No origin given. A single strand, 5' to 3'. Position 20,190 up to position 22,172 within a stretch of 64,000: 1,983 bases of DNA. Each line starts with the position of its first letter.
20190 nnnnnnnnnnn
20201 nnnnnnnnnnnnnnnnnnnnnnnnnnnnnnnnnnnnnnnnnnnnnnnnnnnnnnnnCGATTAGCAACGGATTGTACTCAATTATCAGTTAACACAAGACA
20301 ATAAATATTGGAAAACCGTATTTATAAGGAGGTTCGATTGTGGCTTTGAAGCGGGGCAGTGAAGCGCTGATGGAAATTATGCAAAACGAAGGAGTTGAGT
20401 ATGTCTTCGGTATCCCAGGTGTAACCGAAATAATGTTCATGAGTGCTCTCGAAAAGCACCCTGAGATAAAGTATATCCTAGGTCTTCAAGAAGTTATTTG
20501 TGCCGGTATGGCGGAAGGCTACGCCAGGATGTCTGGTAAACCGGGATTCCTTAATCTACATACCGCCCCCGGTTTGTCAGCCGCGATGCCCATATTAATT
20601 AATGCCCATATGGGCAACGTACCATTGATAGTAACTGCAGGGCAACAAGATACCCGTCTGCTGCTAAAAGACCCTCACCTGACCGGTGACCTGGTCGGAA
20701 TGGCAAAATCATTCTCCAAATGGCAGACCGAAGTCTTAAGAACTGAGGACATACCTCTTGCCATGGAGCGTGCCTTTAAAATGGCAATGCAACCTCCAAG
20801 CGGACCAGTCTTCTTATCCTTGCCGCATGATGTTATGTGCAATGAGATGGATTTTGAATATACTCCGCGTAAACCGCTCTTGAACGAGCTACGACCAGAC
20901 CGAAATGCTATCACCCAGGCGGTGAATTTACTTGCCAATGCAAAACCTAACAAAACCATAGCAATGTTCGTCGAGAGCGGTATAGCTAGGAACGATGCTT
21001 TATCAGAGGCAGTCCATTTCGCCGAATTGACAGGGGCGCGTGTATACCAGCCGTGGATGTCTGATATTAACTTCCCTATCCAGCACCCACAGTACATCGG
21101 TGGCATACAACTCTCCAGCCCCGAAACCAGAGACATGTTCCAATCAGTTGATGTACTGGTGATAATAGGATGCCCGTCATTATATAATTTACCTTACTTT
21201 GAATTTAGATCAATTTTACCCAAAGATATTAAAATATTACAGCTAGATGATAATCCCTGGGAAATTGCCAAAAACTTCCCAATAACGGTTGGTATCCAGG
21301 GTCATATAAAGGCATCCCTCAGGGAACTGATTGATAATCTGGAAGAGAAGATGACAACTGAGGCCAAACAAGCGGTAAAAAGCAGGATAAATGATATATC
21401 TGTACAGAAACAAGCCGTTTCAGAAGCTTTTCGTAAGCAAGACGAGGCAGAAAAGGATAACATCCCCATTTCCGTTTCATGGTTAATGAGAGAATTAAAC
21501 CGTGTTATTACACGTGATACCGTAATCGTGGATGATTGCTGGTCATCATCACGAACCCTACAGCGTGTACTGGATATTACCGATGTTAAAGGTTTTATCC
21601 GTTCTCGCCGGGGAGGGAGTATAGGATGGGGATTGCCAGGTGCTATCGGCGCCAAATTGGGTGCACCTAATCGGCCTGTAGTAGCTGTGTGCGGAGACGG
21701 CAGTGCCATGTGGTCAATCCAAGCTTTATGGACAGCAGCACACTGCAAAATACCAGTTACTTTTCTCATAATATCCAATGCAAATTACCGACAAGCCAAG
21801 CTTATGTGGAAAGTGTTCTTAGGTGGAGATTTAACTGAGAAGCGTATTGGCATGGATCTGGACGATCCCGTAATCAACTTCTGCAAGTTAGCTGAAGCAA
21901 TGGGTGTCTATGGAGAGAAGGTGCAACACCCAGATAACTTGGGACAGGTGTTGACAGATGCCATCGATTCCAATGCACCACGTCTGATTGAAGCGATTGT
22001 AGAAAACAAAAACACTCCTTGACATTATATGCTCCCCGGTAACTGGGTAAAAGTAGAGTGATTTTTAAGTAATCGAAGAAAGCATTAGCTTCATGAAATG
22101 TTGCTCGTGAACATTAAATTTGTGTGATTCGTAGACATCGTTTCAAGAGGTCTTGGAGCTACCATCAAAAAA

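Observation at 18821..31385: AT-rich six-gene block bracketed by transposase stubs: candidate undescribed redox-neutral catabolic system built on two Mo/W enzymes, UbiD, ThDP and Fe-ADH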

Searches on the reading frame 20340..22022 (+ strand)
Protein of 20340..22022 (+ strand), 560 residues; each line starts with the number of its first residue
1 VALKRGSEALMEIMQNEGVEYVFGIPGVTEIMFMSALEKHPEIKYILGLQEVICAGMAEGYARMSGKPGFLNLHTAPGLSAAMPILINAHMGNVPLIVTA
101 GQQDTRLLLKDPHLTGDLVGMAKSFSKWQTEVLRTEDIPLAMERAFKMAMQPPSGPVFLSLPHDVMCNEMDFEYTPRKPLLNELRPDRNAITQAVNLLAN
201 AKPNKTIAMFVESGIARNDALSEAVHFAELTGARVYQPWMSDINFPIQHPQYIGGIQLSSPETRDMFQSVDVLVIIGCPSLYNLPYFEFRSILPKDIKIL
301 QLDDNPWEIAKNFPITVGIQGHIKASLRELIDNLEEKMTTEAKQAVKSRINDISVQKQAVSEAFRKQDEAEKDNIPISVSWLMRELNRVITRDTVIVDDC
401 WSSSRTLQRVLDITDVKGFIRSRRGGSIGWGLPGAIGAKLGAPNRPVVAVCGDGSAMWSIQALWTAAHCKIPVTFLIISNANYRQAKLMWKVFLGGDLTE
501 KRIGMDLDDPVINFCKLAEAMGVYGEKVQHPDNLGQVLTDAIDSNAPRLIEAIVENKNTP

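Call 3: search_protein_families(library=pfam, proteins=[window:20340-22022:+], max_evalue=0.01)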
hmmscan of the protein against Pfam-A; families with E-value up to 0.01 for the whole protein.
window:20340-22022:+ (560 aa): 3 families
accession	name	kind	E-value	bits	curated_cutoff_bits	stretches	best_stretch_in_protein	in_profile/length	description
PF02776.23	TPP_enzyme_N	-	3.3e-29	101.5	26.8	1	5-109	2-106/119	Thiamine pyrophosphate enzyme, N-terminal TPP binding domain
PF02775.26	TPP_enzyme_C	-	1.5e-28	100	21.9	1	404-551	6-150/151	Thiamine pyrophosphate enzyme, C-terminal TPP binding domain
PF00205.28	TPP_enzyme_M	-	2.1e-19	70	30.4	1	191-330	1-137/137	Thiamine pyrophosphate enzyme, central domain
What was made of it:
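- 20340..22022 (+): Gene 2: ThDP enzyme, benzoylformate-decarboxylase-like, 560 aa. TPP_enzyme N/M/C domains (call 3).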

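Call 4: search_protein_families(library=ncbifam, proteins=[window:20340-22022:+], max_evalue=0.01)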
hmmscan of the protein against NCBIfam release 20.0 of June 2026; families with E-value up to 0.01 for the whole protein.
window:20340-22022:+ (560 aa): 56 families (the best 25 are shown)
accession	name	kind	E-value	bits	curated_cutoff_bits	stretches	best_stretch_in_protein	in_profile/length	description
NF005485.1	PRK07092.1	equivalog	2.2e-108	363.3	493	1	8-557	5-521/523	benzoylformate decarboxylase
NF005760.0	PRK07586.1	equivalog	6.8e-81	272.8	363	2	5-277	2-270/514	acetolactate synthase large subunit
TIGR00118.1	acolac_lg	equivalog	4.5e-74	249.9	538.35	1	5-557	2-537/557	biosynthetic-type acetolactate synthase large subunit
NF006187.0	PRK08322.1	equivalog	8e-73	245.7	509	1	5-555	3-529/548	acetolactate synthase large subunit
NF006203.0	PRK08327.1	equivalog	2.2e-71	241.1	456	1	4-544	9-554/571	thiamine pyrophosphate-requiring protein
NF004919.0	PRK06276.1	equivalog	2.8e-71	240.6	866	1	5-558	2-542/582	acetolactate synthase large subunit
NF006122.0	PRK08266.1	subfamily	7.1e-71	239.3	571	1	4-558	4-528/543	hypothetical protein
NF004710.0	PRK06048.1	equivalog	3.9e-67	227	976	1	5-557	9-540/561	acetolactate synthase large subunit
NF005712.0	PRK07524.1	subfamily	1.1e-63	215.6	500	1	7-554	6-529/536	5-guanidino-2-oxopentanoate decarboxylase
NF006377.0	PRK08611.1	equivalog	2.4e-63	214.6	742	1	1-560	1-535/576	pyruvate oxidase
NF006052.0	PRK08199.1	subfamily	4.6e-63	213.4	539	1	4-557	8-540/559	thiamine pyrophosphate protein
NF005713.0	PRK07525.1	subfamily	5.1e-63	213.4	620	1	7-555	9-563/592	sulfoacetaldehyde acetyltransferase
NF005860.0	PRK07789.1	equivalog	1.7e-62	211.6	881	1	6-556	36-580/615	acetolactate synthase large subunit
TIGR03457.1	sulphoacet_xsc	equivalog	2.1e-61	208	676.4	1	7-548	5-547/579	sulfoacetaldehyde acetyltransferase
NF008431.0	PRK11269.1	equivalog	4.7e-61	207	791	1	2-555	2-556/591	glyoxylate carboligase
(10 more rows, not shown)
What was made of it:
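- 20340..22022 (+): Its best NCBIfam match is benzoylformate decarboxylase at 363 bits, below the cutoff of 493 (call 4).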

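Call 57: search_solved_structures(query=window:20340-22022:+, max_evalue=1e-40)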
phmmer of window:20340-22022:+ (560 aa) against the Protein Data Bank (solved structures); distinct sequences matched with E-value up to 1e-40: 54.
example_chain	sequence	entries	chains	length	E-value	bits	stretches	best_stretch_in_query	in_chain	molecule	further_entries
4q9d_A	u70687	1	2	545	5.4e-65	223.2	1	11-550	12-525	Benzoylformate decarboxylase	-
6m2y_A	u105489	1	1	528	2.5e-60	207.8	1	11-552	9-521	Benzoylformate decarboxylase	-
6a50_A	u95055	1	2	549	2.7e-60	207.6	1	11-552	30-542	benzoylformate decarboxylases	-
4juc_A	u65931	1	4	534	2.7e-60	207.6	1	11-552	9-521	Benzoylformate decarboxylase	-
2fn3_A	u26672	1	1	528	3.6e-60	207.2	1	11-552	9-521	Benzoylformate decarboxylase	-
4jud_X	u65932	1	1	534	3.7e-60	207.2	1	11-552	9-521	Benzoylformate decarboxylase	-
4mpj_A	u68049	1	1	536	3.7e-60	207.2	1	11-552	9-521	Benzoylformate decarboxylase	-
4gm4_A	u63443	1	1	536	3.8e-60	207.2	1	11-552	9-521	Benzoylformate decarboxylase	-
4k9o_A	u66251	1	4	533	3.9e-60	207.1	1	11-552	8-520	Benzoylformate decarboxylase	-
4k9l_A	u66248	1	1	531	4.8e-60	206.8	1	11-552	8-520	Benzoylformate decarboxylase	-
2v3w_A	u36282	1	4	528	5e-60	206.8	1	11-552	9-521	BENZOYLFORMATE DECARBOXYLASE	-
4juf_A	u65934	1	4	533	5.1e-60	206.8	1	11-552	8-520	Benzoylformate decarboxylase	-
4k9k_A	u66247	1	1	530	5.2e-60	206.7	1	11-552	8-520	Benzoylformate decarboxylase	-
4k9m_A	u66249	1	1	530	5.6e-60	206.6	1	11-552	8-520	Benzoylformate decarboxylase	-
9v6f_A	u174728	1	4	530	5.9e-60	206.6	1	11-552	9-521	Benzoylformate decarboxylase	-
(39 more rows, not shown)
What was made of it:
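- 20340..22022 (+): The top 49 PDB hits are all benzoylformate decarboxylases, the best at 223 bits (call 57).
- On Benzoylformate decarboxylase: It is nevertheless the best family match and the best PDB match (call 57).
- Closest known: Mandelate pathway. Same: Benzoylformate decarboxylase is gene 2's best family match (calls 4, 57).
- Its best matches by sequence, in both NCBIfam and the PDB, are benzoylformate decarboxylases (calls 4, 57).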

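Call 76: search_dna_similar(query=window:20340-22022:+, collection=plasmids, mode=protein, max_evalue=1e-40, max_rows=12)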
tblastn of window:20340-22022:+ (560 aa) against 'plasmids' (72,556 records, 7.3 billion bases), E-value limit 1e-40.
Records with a match: 109; places in all: 111; records where one place covers at least 80% of the query: 109.
Best place of each record, by identity: <60% 109.
By first word of the organism name: Streptomyces 13; Pantoea 8; Rhizobium 8; Burkholderia 6; Natrinema 6; Caballeronia 5; Acinetobacter 5; Agrobacterium 4; Paraburkholderia 4; Methylocystis 4; and 33 more.
By predicted mobility (MOB-suite, as given by PLSDB): non-mobilizable 79; mobilizable 16; conjugative 14.
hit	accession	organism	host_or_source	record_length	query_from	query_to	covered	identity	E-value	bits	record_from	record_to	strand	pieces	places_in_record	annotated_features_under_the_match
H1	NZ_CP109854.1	Pantoea dispersa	Bidens alba,Pure isolate,rhizosphere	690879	3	554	99%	37.0%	5e-86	299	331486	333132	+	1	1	thiamine pyrophosphate-binding protein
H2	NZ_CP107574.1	Pantoea dispersa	Spermacoce stricta,Pure ...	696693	3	554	99%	37.0%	6e-84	293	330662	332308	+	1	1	thiamine pyrophosphate-binding protein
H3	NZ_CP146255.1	Pantoea dispersa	Nicotiana tabacum L.,Cell ...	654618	3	554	99%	37.0%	1e-83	291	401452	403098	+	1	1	thiamine pyrophosphate-binding protein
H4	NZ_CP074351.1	Pantoea dispersa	tissue sample,leaves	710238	3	554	99%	37.0%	2e-83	291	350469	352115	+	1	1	thiamine pyrophosphate-binding protein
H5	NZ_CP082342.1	Pantoea dispersa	Canis lupus familiaris,Skin swab,Paw ...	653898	3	554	99%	36.9%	6e-84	293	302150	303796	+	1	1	thiamine pyrophosphate-binding protein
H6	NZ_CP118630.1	Pantoea dispersa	Pure isolate,soil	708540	3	554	99%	36.9%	9e-84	292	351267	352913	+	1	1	thiamine pyrophosphate-binding protein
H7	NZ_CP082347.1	Pantoea dispersa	water,drinking water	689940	3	554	99%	36.9%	1e-83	292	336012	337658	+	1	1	thiamine pyrophosphate-binding protein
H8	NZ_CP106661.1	Pantoea dispersa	Philodendron erubescens,Pure ...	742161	3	554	99%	36.9%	7e-83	290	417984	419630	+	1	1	thiamine pyrophosphate-binding protein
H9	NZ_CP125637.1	Rhizobium leguminosarum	Phaseolus vulgaris,Pure culture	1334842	1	554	99%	35.7%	3e-92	317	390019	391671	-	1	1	record has no annotation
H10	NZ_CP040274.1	Nostoc sp. C052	Blasia pusilla,pure culture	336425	1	557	99%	35.3%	2e-90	311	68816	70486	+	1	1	thiamine pyrophosphate-binding protein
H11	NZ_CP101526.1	Burkholderia arboris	mixed culture,soil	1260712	4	551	98%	35.4%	2e-85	297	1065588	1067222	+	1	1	none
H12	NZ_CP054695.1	Nostoc edaphicum CCNP1411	-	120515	1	557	99%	34.7%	7e-94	322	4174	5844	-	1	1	thiamine pyrophosphate-binding protein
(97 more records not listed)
